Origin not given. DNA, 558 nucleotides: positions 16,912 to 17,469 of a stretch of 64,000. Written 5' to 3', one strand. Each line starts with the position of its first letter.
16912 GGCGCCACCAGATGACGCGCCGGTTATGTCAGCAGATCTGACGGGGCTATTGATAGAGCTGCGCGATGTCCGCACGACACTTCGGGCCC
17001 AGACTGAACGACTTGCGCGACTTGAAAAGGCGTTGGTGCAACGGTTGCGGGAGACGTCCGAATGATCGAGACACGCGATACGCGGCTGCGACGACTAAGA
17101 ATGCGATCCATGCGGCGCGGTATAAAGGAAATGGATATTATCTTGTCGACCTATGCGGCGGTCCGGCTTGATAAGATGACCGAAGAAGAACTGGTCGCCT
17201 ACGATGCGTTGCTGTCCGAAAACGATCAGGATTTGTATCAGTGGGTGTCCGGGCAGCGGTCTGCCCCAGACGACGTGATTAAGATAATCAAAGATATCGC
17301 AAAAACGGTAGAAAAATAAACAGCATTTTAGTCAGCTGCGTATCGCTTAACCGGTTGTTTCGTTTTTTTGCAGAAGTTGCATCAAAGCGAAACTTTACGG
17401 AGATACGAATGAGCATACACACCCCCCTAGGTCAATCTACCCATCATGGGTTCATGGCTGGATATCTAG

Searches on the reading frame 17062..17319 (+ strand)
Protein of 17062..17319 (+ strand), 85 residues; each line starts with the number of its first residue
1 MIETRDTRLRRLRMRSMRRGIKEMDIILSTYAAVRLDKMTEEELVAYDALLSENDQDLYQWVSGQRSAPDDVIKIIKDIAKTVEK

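Call 57: find_encoding_contigs(protein=window:17062-17319:+, flank=6000, max_places=10)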
Protein window:17062-17319:+ (85 aa): 21 contigs read that carry it; 10 places shown.
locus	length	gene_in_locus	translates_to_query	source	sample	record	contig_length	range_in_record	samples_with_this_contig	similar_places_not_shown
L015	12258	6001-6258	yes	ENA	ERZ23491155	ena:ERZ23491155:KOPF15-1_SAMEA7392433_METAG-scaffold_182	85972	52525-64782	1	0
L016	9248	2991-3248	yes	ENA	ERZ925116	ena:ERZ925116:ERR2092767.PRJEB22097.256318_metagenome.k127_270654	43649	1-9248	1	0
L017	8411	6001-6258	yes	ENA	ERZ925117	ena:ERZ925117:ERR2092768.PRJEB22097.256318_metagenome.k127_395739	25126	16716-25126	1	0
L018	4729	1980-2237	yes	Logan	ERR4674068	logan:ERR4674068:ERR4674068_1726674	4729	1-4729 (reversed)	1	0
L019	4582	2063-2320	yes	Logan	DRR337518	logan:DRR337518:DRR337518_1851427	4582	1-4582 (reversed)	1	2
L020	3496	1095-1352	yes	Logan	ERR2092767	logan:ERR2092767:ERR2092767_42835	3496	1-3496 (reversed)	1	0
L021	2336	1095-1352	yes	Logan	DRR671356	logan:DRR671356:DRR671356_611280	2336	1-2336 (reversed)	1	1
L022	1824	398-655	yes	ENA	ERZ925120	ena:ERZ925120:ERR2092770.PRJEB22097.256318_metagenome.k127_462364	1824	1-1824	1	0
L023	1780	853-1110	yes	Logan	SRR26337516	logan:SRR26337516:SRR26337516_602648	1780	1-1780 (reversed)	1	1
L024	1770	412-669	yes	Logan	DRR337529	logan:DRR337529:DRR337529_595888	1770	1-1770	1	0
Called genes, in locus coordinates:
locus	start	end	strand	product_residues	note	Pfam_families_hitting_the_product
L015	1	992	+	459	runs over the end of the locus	PF01554:MatE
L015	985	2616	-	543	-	PF02878:PGM_PMM_I, PF02879:PGM_PMM_II, PF02880:PGM_PMM_III, PF24947:PGM1_C_vert_fung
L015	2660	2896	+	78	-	-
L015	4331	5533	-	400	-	PF00155:Aminotran_1_2, PF01041:DegT_DnrJ_EryC1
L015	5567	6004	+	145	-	PF12844:HTH_19, PF01381:HTH_3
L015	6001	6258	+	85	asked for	PF03937:Sdh5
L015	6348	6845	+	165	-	PF22166:WHD_ArnR1 (weak), PF22381:Staph_reg_Sar_Rot, PF12802:MarR_2, PF13463:HTH_27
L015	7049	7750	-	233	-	PF06707:DUF1194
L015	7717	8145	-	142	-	PF00903:Glyoxalase, PF13669:Glyoxalase_4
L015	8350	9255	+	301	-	PF02511:Thy1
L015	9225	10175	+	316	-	PF14267:DUF4357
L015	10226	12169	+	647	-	PF00009:GTP_EFTU, PF03144:GTP_EFTU_D2, PF14492:EFG_III (weak), PF00679:EFG_C, PF06421:LepA_C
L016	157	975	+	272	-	-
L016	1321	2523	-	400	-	PF00155:Aminotran_1_2, PF01041:DegT_DnrJ_EryC1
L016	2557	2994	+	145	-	PF12844:HTH_19, PF01381:HTH_3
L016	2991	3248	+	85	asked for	PF03937:Sdh5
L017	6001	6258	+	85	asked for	PF03937:Sdh5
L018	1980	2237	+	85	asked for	PF03937:Sdh5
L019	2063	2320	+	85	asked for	PF03937:Sdh5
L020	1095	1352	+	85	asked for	PF03937:Sdh5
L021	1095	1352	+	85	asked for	PF03937:Sdh5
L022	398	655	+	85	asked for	PF03937:Sdh5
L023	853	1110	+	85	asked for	PF03937:Sdh5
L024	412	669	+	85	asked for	PF03937:Sdh5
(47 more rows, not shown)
